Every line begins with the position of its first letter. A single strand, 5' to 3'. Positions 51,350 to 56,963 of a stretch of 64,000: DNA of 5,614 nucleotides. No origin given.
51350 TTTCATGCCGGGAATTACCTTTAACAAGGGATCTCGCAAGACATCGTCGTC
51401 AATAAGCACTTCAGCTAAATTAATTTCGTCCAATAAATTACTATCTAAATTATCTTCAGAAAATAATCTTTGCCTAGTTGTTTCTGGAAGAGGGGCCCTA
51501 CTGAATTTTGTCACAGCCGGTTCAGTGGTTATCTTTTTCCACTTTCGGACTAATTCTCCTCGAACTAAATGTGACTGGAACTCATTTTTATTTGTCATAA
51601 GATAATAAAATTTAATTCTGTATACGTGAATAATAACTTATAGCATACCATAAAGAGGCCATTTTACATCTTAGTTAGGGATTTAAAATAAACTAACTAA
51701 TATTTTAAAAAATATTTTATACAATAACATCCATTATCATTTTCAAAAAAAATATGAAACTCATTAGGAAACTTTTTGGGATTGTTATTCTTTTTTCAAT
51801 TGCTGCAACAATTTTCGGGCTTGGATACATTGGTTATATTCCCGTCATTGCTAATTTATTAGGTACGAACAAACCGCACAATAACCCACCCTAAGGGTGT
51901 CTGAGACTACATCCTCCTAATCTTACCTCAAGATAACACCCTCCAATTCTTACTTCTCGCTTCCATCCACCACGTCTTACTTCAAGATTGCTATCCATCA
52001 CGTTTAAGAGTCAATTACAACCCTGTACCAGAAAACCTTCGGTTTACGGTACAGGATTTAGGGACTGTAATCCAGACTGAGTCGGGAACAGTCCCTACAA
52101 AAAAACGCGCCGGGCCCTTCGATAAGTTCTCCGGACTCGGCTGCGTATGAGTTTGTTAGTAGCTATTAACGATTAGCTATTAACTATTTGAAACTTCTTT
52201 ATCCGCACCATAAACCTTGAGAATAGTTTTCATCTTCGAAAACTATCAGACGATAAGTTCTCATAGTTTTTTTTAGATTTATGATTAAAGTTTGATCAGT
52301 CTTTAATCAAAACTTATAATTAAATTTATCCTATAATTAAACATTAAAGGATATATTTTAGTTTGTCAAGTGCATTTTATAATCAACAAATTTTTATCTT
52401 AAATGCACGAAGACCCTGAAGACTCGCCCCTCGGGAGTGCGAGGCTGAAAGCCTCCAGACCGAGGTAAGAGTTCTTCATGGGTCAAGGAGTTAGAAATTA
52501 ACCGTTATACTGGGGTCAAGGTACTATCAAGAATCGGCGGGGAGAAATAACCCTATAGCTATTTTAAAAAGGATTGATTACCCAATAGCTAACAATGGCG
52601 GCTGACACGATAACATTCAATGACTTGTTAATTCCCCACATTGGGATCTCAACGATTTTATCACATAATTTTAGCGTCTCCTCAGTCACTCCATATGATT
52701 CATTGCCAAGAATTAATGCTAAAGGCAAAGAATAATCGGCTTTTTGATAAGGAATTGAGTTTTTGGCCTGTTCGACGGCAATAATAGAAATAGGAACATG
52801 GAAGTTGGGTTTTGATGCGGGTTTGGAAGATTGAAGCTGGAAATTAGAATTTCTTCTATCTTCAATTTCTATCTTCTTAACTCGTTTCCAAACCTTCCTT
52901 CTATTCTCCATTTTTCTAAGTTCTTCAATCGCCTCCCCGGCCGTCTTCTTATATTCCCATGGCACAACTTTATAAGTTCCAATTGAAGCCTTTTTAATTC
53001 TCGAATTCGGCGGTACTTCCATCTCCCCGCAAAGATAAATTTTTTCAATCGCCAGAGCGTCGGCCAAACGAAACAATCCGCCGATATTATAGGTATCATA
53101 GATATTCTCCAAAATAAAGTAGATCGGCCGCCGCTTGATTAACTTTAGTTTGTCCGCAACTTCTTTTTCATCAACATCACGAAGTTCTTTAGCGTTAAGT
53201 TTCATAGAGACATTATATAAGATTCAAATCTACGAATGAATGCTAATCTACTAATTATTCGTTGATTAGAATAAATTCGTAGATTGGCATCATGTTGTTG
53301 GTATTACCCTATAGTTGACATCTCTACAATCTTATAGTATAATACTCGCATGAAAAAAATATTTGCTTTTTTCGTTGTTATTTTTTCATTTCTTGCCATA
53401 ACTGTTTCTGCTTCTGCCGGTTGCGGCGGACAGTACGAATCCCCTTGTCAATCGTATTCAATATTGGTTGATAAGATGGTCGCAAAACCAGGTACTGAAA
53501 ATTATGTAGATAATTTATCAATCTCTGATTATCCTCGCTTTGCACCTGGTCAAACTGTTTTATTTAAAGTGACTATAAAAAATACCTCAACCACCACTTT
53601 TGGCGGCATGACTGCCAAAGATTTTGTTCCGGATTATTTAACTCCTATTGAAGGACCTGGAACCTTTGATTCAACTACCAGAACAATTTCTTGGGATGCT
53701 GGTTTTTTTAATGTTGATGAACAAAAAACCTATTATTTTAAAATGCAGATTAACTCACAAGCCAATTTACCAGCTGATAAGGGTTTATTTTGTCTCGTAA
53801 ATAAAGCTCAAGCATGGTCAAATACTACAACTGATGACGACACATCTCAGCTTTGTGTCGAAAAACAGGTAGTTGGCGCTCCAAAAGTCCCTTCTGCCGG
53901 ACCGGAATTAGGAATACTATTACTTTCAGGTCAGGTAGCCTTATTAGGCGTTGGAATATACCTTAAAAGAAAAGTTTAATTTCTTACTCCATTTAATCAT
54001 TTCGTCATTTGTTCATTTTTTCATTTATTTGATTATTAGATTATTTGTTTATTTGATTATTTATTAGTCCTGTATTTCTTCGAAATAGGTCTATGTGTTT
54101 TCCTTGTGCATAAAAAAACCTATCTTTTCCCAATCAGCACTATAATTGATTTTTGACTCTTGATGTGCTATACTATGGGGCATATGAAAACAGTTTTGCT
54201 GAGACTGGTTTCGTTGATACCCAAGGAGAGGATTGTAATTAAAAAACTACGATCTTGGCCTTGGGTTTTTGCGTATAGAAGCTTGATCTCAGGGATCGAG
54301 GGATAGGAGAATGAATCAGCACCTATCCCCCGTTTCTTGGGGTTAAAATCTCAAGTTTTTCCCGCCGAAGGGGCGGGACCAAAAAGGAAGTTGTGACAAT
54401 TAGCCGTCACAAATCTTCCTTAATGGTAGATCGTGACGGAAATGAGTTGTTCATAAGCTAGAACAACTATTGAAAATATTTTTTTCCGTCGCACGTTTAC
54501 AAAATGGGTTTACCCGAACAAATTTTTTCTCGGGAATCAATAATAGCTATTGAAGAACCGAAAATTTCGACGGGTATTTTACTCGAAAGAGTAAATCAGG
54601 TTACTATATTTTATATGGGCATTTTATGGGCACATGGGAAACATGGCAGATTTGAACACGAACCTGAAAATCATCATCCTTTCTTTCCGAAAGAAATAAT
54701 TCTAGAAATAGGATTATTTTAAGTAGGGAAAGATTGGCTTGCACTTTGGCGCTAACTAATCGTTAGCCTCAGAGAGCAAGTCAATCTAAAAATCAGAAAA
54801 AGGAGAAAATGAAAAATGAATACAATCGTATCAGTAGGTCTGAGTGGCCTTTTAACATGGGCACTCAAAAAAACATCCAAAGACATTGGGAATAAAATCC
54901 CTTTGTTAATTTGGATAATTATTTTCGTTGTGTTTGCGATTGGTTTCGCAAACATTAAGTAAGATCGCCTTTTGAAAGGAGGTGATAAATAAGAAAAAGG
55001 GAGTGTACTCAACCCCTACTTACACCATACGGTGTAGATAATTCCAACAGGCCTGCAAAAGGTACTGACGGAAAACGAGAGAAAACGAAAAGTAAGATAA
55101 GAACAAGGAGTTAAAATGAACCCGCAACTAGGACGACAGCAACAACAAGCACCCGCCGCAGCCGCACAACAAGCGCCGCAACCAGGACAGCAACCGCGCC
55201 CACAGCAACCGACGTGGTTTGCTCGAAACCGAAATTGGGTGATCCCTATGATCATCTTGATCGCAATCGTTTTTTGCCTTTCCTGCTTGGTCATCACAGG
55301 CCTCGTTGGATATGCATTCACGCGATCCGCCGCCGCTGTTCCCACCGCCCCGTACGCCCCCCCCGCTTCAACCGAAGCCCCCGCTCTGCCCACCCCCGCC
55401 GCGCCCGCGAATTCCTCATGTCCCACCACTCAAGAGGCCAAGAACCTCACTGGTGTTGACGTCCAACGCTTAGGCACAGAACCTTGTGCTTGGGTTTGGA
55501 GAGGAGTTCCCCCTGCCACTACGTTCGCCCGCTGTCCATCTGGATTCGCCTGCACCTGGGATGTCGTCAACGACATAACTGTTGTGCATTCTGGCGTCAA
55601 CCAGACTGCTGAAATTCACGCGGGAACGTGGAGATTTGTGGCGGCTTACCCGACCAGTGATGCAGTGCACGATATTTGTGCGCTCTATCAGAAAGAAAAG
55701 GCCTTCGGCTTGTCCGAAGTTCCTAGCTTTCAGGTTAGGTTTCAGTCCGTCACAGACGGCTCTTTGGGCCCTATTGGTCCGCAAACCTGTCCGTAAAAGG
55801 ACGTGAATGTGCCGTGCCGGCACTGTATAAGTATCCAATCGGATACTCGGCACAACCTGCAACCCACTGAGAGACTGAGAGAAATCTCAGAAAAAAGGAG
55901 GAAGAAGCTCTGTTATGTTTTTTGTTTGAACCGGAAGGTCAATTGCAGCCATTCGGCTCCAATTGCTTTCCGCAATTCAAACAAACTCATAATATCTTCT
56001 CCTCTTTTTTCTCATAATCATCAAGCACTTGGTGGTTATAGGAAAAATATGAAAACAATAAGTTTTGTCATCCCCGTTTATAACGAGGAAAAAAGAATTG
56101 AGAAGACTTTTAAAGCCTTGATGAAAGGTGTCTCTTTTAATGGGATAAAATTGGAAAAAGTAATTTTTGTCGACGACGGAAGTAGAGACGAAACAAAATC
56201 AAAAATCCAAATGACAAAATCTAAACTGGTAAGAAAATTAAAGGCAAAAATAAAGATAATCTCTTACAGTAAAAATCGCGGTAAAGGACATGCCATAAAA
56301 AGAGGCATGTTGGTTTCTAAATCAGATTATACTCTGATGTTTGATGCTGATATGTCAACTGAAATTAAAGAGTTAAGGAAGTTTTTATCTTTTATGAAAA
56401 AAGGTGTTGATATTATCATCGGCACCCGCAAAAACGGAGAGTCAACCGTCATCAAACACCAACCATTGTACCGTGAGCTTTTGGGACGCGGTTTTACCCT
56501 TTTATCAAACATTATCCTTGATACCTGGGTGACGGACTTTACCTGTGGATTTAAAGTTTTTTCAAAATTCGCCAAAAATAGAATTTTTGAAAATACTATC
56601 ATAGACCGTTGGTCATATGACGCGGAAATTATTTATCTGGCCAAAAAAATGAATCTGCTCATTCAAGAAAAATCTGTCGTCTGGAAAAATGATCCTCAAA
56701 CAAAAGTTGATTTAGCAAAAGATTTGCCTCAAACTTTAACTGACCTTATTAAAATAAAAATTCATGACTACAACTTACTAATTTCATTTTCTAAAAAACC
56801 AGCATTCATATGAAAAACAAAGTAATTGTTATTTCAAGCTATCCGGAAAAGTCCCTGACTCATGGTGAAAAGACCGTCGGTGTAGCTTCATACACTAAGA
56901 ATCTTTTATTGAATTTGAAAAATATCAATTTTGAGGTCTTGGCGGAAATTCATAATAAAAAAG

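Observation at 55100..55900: Sharp GC-rich island encoding a Gln/Pro/Ala-rich, Cys-rich membrane protein: likely recent foreign DNA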

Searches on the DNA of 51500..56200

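Call 62: search_rna_families(source=window, start=51500, end=56200, threshold=evalue, max_evalue=1)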
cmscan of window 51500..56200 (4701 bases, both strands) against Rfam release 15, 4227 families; matches with E-value up to 1: 2.
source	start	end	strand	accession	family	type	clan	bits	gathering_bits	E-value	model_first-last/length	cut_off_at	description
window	52806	52896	+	RF03714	MIR774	Gene; miRNA;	-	36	80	0.00023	1-98/98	no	MIR774 microRNA precursor family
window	53700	53751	+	RF01091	PK-SPCSV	Cis-reg;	-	23.8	36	0.55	1-61/61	no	3'-terminal pseudoknot in SPCSV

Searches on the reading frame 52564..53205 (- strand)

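Call 32: search_protein_families(library=pfam, proteins=[window:52564-53205:-], max_evalue=0.01)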
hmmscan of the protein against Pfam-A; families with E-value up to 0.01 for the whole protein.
window:52564-53205:- (213 aa): 1 family
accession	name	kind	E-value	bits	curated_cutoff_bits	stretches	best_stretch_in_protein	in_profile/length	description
PF00588.24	SpoU_methylase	-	4e-29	102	29.7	2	139-207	76-142/142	SpoU rRNA Methylase family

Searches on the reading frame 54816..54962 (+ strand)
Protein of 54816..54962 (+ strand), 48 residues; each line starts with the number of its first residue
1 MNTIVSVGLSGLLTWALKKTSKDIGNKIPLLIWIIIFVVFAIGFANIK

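Call 32: search_protein_families(library=pfam, proteins=[window:54816-54962:+], max_evalue=0.01)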
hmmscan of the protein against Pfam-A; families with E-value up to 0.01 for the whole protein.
window:54816-54962:+ (48 aa): 0 families

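Call 79: search_protein_families(library=phrogs, proteins=[window:54816-54962:+], max_evalue=1)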
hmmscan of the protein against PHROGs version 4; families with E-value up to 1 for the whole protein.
window:54816-54962:+ (48 aa): 1 family
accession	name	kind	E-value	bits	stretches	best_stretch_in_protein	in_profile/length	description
phrog_33078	-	unknown function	0.099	13.4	1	30-44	4-18/38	-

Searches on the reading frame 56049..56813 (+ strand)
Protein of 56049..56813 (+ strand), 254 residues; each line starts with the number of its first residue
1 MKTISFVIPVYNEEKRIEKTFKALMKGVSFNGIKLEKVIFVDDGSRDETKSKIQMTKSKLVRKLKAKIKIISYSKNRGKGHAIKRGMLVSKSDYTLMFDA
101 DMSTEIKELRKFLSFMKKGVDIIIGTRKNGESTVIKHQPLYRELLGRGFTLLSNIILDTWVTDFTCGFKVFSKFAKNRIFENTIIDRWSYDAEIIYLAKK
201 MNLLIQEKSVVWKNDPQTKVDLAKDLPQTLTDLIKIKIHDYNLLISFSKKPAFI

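Call 32: search_protein_families(library=pfam, proteins=[window:56049-56813:+], max_evalue=0.01)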
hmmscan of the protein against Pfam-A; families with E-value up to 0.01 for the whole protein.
window:56049-56813:+ (254 aa): 3 families
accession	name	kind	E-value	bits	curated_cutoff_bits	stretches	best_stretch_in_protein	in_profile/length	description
PF00535.33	Glycos_transf_2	-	6.3e-25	88.5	23.3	1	5-176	1-164/168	Glycosyl transferase family 2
PF10111.15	Glyco_tranf_2_2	-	9.1e-06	25.8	27.3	1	5-116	1-106/276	Glycosyltransferase like family 2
PF13641.12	Glyco_tranf_2_3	-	9.9e-05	22.9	27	1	4-123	3-119/230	Glycosyltransferase like family 2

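Call 33: search_protein_families(library=ncbifam, proteins=[window:56049-56813:+], max_evalue=0.01)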
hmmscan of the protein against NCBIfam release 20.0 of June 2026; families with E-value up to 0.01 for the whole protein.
window:56049-56813:+ (254 aa): 19 families
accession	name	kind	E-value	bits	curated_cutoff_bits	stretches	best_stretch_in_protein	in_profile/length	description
NF047588.1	GlcsyltransPgfSStrep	equivalog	1.9e-22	79.9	500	1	4-189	3-177/308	glycosyltransferase PgfS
NF058614.1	PPMAGASynPpgS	equivalog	4.7e-16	58.9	370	1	6-210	4-194/226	polyprenyl-phospho-N-acetylgalactosaminyl synthase PpgS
TIGR03937.1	PgaC_IcaA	equivalog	1.8e-15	56.9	422.3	1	2-105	45-139/407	poly-beta-1,6-N-acetyl-D-glucosamine synthase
NF041875.1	EPS_EpsD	equivalog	7.5e-12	45.3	370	1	4-126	1-115/325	exopolysaccharide biosynthesis glycosyltransferase EpsD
NF007986.1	PRK10714.1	equivalog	3e-11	42.9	529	1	2-135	6-134/316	undecaprenyl-phosphate 4-deoxy-4-formamido-L-arabinose transferase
NF047683.1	TeichurnBiosyTuaG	equivalog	1.9e-10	40.8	400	1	3-118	7-113/252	teichuronic acid biosynthesis protein TuaG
NF010496.0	PRK13915.1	equivalog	2.7e-10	39.8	262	1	2-104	31-129/307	glucosyl-3-phosphoglycerate synthase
TIGR04182.1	glyco_TIGR04182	equivalog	3.1e-09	36.7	325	1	5-216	3-194/293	S-layer glycoprotein N-glycosyltransferase AglJ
TIGR04283.1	glyco_like_mftF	equivalog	1.2e-08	34.8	182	1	4-116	1-97/221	TIGR04283 family arsenosugar biosynthesis glycosyltransferase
NF038302.1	EPS_HpsE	equivalog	4e-08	32.6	300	1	4-117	3-112/307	hormogonium polysaccharide biosynthesis glycosyltransferase HpsE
NF007482.0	PRK10073.1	equivalog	6.4e-08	32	423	1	3-113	7-107/334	glycosyltransferase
TIGR03965.1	mycofact_glyco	equivalog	5.1e-07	28.9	280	1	2-120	74-184/467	mycofactocin biosynthesis glycosyltransferase MftF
NF045692.1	OglycostaseCruG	equivalog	9.1e-07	28.1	600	1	2-105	41-141/386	2'-O-glycosyltransferase CruG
TIGR03469.1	HpnB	hypoth_equivalog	3.4e-06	26.3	379.25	1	3-116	45-160/386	hopene-associated glycosyltransferase HpnB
NF041391.1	DPhHxTase_Halo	equivalog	4.4e-06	25.8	375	1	11-174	4-148/213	dolichyl-phosphate hexose transferase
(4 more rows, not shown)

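Call 80: search_protein_families(library=padloc, proteins=[window:56049-56813:+], max_evalue=0.1)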
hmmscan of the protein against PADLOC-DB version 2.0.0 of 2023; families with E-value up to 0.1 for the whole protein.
window:56049-56813:+ (254 aa): 0 families
